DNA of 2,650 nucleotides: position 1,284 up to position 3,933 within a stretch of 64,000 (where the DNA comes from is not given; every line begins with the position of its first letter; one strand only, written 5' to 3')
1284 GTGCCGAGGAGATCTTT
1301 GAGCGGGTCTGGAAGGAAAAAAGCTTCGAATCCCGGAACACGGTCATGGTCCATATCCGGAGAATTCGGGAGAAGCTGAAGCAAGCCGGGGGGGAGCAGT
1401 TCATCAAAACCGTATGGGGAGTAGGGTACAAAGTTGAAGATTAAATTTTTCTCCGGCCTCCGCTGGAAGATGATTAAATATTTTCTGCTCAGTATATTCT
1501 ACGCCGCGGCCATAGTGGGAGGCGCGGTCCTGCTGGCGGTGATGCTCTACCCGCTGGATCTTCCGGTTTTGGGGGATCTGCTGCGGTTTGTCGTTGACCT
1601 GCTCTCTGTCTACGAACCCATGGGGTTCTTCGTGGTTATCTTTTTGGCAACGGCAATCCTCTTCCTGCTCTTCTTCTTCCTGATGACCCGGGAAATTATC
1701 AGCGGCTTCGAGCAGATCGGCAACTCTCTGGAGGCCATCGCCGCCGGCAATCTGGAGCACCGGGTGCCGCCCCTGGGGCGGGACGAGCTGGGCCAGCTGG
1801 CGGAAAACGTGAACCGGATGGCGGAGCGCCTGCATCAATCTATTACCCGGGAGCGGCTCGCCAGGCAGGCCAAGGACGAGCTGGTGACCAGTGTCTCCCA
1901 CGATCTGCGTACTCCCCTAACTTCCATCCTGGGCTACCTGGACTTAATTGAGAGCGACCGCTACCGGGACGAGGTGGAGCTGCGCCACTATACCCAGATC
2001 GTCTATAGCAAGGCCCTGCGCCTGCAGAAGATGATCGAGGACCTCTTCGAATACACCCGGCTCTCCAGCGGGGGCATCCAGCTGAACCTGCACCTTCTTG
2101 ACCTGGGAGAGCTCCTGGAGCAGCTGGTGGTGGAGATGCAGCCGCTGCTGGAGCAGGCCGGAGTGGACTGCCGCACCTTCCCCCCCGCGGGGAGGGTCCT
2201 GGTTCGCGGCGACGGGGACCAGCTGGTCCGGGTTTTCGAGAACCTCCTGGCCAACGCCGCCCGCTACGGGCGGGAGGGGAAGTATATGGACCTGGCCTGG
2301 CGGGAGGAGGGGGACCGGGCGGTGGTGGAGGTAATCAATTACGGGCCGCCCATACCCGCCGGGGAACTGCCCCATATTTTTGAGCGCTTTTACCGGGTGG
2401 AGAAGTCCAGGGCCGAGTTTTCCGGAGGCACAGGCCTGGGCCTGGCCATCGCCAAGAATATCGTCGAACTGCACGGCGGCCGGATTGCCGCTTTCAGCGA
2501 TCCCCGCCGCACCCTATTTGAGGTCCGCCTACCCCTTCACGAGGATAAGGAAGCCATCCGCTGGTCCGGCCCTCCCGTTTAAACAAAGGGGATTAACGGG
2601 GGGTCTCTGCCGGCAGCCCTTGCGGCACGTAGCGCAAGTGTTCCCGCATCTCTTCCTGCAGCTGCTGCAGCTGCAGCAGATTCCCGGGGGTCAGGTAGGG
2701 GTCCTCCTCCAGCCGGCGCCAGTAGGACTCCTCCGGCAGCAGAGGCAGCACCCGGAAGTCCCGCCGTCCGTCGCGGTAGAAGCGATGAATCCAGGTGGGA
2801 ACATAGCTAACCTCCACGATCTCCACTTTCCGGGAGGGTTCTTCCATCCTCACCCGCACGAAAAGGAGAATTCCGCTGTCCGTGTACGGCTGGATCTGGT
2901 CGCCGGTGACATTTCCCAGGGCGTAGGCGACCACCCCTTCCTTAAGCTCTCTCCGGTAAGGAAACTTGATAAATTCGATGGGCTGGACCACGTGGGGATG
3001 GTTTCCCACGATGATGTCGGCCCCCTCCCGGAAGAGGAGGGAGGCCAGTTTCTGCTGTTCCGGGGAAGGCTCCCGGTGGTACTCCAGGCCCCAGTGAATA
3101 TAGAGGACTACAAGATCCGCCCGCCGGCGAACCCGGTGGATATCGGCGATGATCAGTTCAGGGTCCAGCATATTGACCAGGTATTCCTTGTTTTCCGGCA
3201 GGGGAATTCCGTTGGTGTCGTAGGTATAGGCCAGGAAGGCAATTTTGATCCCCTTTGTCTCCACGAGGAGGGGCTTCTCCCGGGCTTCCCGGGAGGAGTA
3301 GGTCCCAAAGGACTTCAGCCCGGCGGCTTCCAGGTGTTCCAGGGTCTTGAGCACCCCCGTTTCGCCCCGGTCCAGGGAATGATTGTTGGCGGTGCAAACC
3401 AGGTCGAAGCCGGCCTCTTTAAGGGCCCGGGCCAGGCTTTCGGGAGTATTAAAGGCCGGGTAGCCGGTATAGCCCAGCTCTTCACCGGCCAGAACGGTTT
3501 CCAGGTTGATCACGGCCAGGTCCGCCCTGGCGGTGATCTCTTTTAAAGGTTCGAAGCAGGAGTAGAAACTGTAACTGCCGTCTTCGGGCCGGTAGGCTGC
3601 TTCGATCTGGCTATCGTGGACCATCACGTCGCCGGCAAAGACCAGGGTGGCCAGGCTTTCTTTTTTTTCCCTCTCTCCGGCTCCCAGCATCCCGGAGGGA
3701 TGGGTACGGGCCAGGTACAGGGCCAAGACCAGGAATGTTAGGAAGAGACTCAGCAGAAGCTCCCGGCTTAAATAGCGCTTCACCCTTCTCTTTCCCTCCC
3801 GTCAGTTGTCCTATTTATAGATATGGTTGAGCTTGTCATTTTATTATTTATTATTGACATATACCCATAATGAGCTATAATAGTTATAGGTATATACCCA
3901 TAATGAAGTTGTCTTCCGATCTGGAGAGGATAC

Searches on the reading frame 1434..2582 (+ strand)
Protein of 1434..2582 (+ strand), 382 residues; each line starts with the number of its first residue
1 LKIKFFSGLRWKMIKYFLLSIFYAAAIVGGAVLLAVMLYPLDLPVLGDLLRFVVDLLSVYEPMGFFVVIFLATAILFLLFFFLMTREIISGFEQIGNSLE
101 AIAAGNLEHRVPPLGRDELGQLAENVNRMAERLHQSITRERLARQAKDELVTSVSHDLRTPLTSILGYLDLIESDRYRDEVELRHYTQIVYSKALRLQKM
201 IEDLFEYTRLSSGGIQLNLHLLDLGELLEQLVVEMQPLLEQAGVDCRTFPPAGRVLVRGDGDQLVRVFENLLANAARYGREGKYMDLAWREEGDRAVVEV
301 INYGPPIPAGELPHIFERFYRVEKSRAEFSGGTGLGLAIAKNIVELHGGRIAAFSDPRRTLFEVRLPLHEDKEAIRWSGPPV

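Call 73: find_encoding_contigs(protein=window:1434-2582:+, flank=10000, max_places=2)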
Protein window:1434-2582:+ (382 aa): 21 contigs read that carry it; 2 places shown.
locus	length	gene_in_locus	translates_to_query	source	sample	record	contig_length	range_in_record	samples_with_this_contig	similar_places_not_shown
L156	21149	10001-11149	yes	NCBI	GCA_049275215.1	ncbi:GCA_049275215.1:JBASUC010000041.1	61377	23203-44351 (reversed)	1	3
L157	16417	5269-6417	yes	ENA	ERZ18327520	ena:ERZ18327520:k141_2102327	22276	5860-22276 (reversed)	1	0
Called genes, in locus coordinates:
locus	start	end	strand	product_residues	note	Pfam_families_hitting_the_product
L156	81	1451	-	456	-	PF01554:MatE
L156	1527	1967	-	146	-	PF22381:Staph_reg_Sar_Rot (weak), PF01047:MarR, PF12802:MarR_2, PF13463:HTH_27 (weak)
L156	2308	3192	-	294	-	PF03009:GDPD, PF13653:GDPD_2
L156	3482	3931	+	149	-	PF01713:Smr (weak)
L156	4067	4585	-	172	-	PF01613:Flavin_Reduct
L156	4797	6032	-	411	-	PF05975:EcsB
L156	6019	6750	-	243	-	PF00005:ABC_tran, PF02463:SMC_N (faint), PF13304:AAA_21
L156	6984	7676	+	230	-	PF00005:ABC_tran, PF02463:SMC_N (faint), PF13304:AAA_21 (faint)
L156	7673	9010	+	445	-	PF12704:MacB_PCD, PF02687:FtsX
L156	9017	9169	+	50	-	-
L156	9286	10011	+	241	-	PF00072:Response_reg, PF00486:Trans_reg_C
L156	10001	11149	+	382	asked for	PF00672:HAMP, PF00512:HisKA, PF02518:HATPase_c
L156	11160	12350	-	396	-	PF09587:PGA_cap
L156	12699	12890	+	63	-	PF01937:ARMT1-like_dom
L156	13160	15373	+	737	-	PF00317:Ribonuc_red_lgN, PF02867:Ribonuc_red_lgC, PF12637:TSCPD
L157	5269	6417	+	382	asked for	PF00672:HAMP, PF00512:HisKA, PF02518:HATPase_c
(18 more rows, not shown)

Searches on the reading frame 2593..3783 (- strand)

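Call 53: search_protein_families(library=pfam, proteins=[window:2593-3783:-], max_evalue=0.001)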
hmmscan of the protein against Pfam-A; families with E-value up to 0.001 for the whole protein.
window:2593-3783:- (396 aa): 1 family
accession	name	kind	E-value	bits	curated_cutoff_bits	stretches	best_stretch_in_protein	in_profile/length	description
PF09587.15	PGA_cap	-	1.9e-76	257.4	27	1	46-295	1-254/255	Bacterial capsule synthesis protein PGA_cap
